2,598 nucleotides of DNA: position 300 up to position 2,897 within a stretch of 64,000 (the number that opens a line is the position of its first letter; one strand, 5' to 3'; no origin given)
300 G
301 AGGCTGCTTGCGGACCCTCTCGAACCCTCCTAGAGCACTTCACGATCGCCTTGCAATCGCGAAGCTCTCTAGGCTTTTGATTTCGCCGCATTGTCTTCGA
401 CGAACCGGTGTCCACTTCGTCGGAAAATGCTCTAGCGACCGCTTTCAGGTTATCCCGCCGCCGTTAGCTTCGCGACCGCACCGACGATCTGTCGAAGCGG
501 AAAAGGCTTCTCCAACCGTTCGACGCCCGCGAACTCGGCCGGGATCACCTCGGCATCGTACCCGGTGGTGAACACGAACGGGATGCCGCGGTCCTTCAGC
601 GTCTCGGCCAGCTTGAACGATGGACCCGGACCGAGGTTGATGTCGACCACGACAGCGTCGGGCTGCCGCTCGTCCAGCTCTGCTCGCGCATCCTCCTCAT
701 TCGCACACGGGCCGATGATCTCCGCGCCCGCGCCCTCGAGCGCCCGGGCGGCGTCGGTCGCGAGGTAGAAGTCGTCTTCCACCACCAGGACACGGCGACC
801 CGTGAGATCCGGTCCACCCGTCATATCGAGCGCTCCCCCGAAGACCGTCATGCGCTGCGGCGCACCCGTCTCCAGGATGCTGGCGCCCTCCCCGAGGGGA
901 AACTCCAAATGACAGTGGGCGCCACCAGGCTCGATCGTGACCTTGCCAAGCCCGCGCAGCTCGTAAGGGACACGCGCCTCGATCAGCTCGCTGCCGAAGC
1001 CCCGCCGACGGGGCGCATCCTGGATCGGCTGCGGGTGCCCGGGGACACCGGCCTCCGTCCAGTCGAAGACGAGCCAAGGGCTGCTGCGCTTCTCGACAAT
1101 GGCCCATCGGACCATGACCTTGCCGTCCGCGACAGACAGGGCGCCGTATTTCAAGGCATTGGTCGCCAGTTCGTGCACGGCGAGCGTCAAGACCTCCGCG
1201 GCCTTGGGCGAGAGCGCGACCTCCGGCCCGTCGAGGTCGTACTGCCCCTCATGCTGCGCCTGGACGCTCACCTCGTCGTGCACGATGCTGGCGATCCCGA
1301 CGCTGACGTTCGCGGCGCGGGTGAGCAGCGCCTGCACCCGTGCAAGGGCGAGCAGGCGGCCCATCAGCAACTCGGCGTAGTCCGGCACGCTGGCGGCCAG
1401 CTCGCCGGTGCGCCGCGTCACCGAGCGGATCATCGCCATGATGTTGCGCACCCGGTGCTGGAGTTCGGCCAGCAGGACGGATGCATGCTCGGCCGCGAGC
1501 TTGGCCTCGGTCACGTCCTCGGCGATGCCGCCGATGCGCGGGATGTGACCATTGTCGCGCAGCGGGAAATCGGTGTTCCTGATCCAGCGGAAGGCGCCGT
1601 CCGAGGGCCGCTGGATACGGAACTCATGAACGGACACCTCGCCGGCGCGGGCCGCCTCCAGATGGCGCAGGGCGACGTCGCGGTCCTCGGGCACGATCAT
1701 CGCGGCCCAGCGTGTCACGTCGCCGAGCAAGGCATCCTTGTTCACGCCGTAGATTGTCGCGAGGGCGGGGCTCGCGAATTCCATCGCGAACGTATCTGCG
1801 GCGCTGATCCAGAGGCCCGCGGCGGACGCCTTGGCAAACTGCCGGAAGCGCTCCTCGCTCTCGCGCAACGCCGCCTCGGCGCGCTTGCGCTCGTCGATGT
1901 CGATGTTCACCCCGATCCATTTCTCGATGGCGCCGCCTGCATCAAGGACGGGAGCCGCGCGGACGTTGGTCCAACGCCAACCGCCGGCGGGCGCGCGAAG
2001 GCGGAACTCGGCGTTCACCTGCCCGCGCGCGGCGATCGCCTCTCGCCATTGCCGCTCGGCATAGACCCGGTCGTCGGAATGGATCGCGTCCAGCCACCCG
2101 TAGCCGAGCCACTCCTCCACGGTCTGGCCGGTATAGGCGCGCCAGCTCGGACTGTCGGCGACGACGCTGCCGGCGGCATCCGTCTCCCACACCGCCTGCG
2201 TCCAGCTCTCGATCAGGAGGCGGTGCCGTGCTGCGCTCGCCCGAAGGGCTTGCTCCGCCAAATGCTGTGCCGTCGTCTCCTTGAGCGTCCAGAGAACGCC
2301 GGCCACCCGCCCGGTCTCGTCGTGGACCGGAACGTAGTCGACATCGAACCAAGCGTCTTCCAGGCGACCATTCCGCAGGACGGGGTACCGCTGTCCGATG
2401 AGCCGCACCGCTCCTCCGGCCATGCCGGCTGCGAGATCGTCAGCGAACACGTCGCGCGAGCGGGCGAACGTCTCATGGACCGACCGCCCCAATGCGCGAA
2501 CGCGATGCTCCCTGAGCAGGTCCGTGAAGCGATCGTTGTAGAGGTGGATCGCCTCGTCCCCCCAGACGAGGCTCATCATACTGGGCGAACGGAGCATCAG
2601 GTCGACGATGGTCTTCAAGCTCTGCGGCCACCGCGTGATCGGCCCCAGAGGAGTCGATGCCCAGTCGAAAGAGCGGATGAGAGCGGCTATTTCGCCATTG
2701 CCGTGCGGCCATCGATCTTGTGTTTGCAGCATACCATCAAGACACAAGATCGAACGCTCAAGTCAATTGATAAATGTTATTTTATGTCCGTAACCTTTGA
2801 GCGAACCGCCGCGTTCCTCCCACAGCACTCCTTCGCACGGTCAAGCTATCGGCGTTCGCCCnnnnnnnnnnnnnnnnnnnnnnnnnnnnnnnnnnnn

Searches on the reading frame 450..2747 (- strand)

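Call 10: search_protein_families(library=pfam, proteins=[window:450-2747:-], max_evalue=0.001)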
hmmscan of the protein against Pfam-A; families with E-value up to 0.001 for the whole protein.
window:450-2747:- (765 aa): 7 families
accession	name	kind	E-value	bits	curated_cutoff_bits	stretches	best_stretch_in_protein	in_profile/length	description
PF08447.18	PAS_3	-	9e-32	109.7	25.6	2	199-281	5-89/89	PAS fold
PF08448.16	PAS_4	-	1.2e-25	90.3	23.1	3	184-289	6-110/110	PAS fold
PF00989.32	PAS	-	5.6e-18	65.4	22.6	1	176-284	4-113/113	PAS fold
PF07536.20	HWE_HK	-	3.4e-16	60.2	22.8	1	428-509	1-83/83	HWE histidine kinase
PF13426.13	PAS_9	-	2.9e-13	50.4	27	1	185-284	3-101/103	PAS domain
PF00072.30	Response_reg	-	1.9e-07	31.7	30.2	1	653-758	1-110/111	Response regulator receiver domain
PF13581.12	HATPase_c_2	-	0.00059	20.3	27.4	0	511-590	23-106/127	Histidine kinase-like ATPase domain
